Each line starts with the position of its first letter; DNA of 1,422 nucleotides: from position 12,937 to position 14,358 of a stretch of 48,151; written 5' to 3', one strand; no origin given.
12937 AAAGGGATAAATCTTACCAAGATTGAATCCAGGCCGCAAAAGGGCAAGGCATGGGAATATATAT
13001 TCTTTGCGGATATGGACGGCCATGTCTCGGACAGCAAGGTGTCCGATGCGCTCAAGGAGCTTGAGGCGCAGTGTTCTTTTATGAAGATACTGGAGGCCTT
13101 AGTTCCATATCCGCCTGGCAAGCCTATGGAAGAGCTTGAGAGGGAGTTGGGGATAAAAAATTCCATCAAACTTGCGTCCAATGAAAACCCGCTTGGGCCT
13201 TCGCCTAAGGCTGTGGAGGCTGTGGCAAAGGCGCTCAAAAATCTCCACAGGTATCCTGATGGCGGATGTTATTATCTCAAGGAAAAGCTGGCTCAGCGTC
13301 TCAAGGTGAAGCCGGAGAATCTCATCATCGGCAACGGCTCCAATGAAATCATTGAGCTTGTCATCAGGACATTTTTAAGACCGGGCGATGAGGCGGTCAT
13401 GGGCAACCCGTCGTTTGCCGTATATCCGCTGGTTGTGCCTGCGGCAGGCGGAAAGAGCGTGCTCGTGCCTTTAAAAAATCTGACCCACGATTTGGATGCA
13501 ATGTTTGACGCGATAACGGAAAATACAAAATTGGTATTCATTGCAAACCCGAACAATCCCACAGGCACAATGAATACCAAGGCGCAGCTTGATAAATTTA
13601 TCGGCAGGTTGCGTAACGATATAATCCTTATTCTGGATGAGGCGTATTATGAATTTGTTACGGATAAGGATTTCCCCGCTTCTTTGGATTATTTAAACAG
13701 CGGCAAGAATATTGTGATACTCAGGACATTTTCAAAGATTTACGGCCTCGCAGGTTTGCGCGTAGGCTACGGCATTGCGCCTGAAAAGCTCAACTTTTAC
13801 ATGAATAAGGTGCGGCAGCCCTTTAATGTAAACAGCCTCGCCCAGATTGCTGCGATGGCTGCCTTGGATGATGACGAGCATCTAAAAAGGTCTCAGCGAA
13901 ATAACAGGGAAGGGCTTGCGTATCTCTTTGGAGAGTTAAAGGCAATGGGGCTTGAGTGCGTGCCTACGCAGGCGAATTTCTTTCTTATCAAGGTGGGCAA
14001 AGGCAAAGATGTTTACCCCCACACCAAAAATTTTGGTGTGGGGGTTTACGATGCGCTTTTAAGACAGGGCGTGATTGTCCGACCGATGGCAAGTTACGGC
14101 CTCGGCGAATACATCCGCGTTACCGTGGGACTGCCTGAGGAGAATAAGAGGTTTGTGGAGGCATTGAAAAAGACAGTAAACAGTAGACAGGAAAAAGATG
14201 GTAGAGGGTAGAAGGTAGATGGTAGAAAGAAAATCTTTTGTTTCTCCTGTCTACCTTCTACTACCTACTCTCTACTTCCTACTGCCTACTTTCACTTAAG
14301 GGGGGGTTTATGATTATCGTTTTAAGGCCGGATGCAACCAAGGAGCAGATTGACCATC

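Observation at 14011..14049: Second in-frame P1 palindrome, inside the aminotransferase domain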

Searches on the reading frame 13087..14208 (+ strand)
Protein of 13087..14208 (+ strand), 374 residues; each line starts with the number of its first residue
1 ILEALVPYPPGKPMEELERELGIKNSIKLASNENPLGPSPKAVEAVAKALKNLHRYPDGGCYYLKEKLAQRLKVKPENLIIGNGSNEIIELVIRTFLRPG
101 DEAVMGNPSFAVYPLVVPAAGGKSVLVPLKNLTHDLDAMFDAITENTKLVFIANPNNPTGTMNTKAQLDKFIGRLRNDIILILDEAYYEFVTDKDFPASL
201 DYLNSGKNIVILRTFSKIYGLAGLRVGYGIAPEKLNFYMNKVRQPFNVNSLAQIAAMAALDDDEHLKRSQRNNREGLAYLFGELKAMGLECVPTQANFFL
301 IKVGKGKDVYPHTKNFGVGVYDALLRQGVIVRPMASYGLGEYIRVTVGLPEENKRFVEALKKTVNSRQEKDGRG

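Call 15: find_homologous_proteins(query=window:13087-14208:+)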
Query seq(374 aa) (374 aa): 8000 proteins with E <= 0.001 among 8000 candidates; the best 120 are listed.
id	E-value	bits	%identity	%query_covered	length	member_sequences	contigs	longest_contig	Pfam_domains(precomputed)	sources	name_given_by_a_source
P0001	3.4e-246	834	100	100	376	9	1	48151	PF00155.28,PF00266.26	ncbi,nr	ncbi:MAG: histidinol-phosphate transaminase [Deltaproteobacteria bacterium]|nr:histidinol-phosphate 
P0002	4.1e-211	719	90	98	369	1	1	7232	PF00155.28,PF00266.26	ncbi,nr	ncbi:MAG: histidinol-phosphate transaminase [Deltaproteobacteria bacterium]|nr:histidinol-phosphate 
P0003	7.8e-208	708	88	98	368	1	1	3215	PF00155.28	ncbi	-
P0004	3.7e-207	706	87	98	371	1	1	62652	PF00155.28,PF00266.26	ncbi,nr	ncbi:MAG: histidinol-phosphate transaminase [Deltaproteobacteria bacterium]|nr:histidinol-phosphate 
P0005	3.0e-203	693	87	97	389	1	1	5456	PF00155.28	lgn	-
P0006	4.8e-198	676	85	97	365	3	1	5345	PF00155.28,PF00266.26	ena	-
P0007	5.4e-198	676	84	97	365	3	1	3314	PF00155.28,PF00266.26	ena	-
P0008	7.0e-198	675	85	97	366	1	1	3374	PF00155.28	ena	-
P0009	3.0e-197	673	84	97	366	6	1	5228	PF00155.28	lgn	-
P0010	4.2e-197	673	85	97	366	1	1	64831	PF00155.28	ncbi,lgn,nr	ncbi:MAG: histidinol-phosphate transaminase [Deltaproteobacteria bacterium]|nr:histidinol-phosphate 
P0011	3.5e-196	670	84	96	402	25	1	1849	PF00155.28,PF00266.26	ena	-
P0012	4.9e-196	669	83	98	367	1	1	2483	PF00155.28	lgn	-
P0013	7.4e-193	659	82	97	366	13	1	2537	PF00155.28,PF00266.26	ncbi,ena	ncbi:MAG: histidinol-phosphate transaminase [Deltaproteobacteria bacterium]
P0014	6.6e-192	656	81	98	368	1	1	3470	PF00155.28,PF00266.26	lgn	-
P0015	9.7e-192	655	82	97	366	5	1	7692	PF00155.28,PF00266.26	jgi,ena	-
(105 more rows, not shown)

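Call 17: find_encoding_contigs(protein=P0004, flank=10000, max_places=3)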
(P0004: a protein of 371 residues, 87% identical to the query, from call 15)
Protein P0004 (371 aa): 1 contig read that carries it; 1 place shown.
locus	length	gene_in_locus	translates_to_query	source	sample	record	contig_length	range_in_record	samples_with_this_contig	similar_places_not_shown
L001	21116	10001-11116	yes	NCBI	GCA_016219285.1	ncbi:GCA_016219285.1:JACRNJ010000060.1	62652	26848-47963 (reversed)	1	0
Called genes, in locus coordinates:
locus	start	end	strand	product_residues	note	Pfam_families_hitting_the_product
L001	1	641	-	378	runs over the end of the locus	PF00850:Hist_deacetyl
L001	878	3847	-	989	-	PF00311:PEPcase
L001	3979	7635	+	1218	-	PF02811:PHP, PF07733:DNA_pol3_alpha, PF17657:DNA_pol3_finger, PF14579:HHH_6, PF01336:tRNA_anti-codon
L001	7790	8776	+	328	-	PF03255:ACCA, PF01039:Carboxyl_trans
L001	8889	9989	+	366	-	PF01817:CM_2, PF00800:PDT, PF01842:ACT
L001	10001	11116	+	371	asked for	PF00155:Aminotran_1_2, PF00266:Aminotran_5 (weak)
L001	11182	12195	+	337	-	PF18152:DAHP_snth_FXD, PF00793:DAHP_synth_1, PF03102:NeuB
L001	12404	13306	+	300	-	PF03446:NAD_binding_2 (weak), PF03807:F420_oxidored, PF07991:KARI_N, PF02153:PDH_N, PF20463:PDH_C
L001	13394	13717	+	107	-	PF01909:NTP_transf_2, PF18765:Polbeta (weak)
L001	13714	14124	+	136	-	PF05168:HEPN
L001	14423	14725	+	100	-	-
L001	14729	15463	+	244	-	PF27126:NmeDI_C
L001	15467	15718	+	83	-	-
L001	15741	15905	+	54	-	-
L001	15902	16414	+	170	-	PF09970:DUF2204 (faint)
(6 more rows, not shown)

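Call 18: find_encoding_contigs(protein=P0002, flank=10000, max_places=3)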
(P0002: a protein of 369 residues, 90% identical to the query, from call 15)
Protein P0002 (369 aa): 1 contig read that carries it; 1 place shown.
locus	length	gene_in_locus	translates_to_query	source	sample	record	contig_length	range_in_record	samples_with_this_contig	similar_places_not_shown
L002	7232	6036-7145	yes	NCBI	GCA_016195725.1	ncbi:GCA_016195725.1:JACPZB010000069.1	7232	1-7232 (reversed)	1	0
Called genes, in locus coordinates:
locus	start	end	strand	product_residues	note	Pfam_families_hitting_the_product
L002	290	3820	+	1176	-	PF02811:PHP, PF07733:DNA_pol3_alpha, PF17657:DNA_pol3_finger, PF14579:HHH_6, PF01336:tRNA_anti-codon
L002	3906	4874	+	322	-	PF03255:ACCA, PF01039:Carboxyl_trans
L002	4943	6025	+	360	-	PF01817:CM_2, PF00800:PDT, PF01842:ACT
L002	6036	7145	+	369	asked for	PF00155:Aminotran_1_2, PF00266:Aminotran_5 (weak)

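Call 42: search_solved_structures(query=window:13102-14208:+, show_alignments=2)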
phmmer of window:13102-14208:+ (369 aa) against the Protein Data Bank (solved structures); distinct sequences matched with E-value up to 0.001: 120 (the best 60 are shown).
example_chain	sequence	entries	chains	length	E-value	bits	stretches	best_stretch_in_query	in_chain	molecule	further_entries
3get_A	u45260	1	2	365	2.1e-64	221.1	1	3-356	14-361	Histidinol-phosphate aminotransferase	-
4r2n_A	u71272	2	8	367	9.4e-63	215.7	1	19-356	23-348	Putative phenylalanine aminotransferase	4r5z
3ffh_A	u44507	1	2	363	8.1e-60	206.1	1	3-357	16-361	Histidinol-phosphate aminotransferase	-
8bj1_A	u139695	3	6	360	1.5e-50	175.6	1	2-350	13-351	histidinol-phosphate aminotransferase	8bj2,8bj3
8bj4_A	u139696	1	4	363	1.5e-50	175.6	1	2-350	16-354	histidinol-phosphate aminotransferase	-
4wbt_A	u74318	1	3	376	3.6e-40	141.4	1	9-356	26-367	Probable histidinol-phosphate aminotransferase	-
3hdo_A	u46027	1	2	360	3.5e-39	138.2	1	18-357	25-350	Histidinol-phosphate aminotransferase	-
3euc_A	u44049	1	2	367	6.8e-35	124.1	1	22-357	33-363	Histidinol-phosphate aminotransferase 2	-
3ly1_A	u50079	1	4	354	2.5e-34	122.2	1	19-314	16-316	Putative histidinol-phosphate aminotransferase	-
3cq4_A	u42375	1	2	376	4.8e-34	121.3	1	21-358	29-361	Histidinol-phosphate aminotransferase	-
3cq5_A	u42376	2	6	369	5.1e-34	121.2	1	21-357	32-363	Histidinol-phosphate aminotransferase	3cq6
9t0w_A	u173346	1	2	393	1.3e-32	116.5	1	22-356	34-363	Histidinol-phosphate aminotransferase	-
4r8d_A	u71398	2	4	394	1.3e-32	116.5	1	22-356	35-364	Histidinol-phosphate aminotransferase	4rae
1fg3_A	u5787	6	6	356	1.9e-32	116.1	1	16-356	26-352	HISTIDINOL PHOSPHATE AMINOTRANSFERASE | HISTIDINOL-PHOSPHATE AMINOTRANSFERASE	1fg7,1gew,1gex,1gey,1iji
7szp_A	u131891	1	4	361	6.2e-32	114.3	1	13-356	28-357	Histidinol-phosphate aminotransferase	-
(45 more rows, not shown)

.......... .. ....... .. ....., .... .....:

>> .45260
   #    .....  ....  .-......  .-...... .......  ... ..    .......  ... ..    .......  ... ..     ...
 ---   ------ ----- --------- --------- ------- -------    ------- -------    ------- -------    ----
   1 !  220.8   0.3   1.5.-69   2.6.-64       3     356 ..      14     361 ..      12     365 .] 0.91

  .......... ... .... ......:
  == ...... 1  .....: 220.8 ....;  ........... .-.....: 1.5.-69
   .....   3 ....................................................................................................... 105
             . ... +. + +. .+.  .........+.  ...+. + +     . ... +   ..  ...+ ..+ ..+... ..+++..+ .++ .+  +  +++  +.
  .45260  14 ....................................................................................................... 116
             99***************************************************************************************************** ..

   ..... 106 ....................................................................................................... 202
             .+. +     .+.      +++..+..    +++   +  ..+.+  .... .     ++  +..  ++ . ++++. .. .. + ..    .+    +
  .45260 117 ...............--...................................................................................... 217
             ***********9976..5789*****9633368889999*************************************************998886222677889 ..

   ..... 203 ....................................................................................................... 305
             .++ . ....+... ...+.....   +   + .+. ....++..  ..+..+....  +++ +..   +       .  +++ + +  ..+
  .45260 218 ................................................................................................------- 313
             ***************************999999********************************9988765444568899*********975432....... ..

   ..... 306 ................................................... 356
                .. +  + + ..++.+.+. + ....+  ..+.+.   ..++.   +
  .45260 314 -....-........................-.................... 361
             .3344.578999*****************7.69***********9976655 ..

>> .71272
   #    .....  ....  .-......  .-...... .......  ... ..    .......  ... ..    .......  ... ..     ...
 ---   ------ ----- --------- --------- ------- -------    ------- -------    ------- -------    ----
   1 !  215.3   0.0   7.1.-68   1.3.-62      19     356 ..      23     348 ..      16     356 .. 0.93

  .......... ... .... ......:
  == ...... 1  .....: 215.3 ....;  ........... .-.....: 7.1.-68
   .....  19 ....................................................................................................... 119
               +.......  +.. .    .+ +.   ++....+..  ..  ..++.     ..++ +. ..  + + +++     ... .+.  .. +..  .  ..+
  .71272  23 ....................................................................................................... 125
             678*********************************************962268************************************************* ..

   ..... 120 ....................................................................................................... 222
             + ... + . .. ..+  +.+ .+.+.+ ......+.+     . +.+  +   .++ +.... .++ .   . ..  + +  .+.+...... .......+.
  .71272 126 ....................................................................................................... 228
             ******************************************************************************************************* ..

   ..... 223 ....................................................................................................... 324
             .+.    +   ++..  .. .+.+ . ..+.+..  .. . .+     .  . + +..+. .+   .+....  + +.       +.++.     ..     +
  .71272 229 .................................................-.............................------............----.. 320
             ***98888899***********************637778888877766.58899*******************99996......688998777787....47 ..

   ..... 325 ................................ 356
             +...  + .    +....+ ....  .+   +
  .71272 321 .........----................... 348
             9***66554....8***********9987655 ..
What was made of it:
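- Solved HisC structures have an indel at the same place (call 42).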

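Call 51: list_cluster_members(proteins=[P0001])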
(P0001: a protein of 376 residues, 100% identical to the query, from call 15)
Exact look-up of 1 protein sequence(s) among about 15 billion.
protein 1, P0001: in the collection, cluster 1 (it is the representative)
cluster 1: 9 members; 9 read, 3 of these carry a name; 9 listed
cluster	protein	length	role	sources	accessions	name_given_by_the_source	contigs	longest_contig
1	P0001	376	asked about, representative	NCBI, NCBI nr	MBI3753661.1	MAG: histidinol-phosphate transaminase [Deltaproteobacteria bacterium] | histidinol-phosphate transaminase [Deltaproteobacteria bacterium]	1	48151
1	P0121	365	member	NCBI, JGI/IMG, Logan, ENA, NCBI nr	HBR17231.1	MAG TPA: histidinol-phosphate transaminase [Deltaproteobacteria bacterium] | histidinol-phosphate transaminase [Deltaproteobacteria bacterium]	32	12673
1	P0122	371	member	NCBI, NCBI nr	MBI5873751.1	MAG: histidinol-phosphate transaminase [Candidatus Omnitrophica bacterium] | histidinol-phosphate transaminase [Candidatus Omnitrophota bacterium]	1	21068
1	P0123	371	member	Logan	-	-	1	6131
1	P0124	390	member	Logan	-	-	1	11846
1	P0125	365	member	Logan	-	-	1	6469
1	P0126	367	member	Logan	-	-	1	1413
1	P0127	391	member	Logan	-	-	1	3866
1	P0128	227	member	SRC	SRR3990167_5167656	-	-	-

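Call 64: find_encoding_contigs(protein=P0001, flank=1000, max_places=2)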
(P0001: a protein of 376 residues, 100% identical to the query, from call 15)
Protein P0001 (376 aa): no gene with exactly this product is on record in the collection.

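Call 70: predict_structure(alignment_id=A1)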
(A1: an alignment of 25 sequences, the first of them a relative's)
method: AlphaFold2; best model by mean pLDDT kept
length: 376 residues; sequences in the alignment: 25
mean_pLDDT: 84.0   pTM: 0.84
mean pLDDT of the five models: 84.0, 80.8, 74.6, 68.2, 60.0
residues with pLDDT >= 90: 192; 70-90: 135; 50-70: 19; < 50: 30
segments of 3 or more residues with pLDDT < 50: 1-13, 308-319, 374-376
pLDDT, mean of each block of 10 residues (from residue 1): 31 60 81 87 94 69 85 93 87 92 94 85 94 95 97 92 93 95 93 90 89 89 86 92 75 89 95 94 92 87 70 40 83 84 90 96 76 41
secondary structure, 60 per line:
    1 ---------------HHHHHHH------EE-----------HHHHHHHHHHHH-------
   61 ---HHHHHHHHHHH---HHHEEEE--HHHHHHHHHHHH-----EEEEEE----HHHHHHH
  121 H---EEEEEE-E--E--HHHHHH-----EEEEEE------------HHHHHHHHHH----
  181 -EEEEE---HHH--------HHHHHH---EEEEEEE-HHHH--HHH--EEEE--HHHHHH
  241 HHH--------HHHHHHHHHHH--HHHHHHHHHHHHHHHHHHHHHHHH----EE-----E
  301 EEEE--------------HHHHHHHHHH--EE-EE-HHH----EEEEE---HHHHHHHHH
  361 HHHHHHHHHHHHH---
elements in order: H16-22 H42-53 H64-74 E81-84 H87-98 E104-109 H114-121 E125-130 H138-143 E149-154 H167-176 E182-186 H201-206 E210-216 H218-221 E229-232 H235-243 H252-262 H265-288 E300-304 H319-328 E344-348 H352-373
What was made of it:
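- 12040..14211 (+): Host ORF: pheA (chorismate mutase / prephenate dehydratase) fused in frame to hisC-type aminotransferase. NCBI calls the aminotransferase part as a 376-aa protein (P0001). The insertion corresponds to residues ~308-319 of P0001. In the AF2 model the insertion is a loop with pLDDT < 50 between strand 300-304 and helix 319-328 (call 70).
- In the AF2 model the insertion is a low-confidence loop in an otherwise confident fold (call 70).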
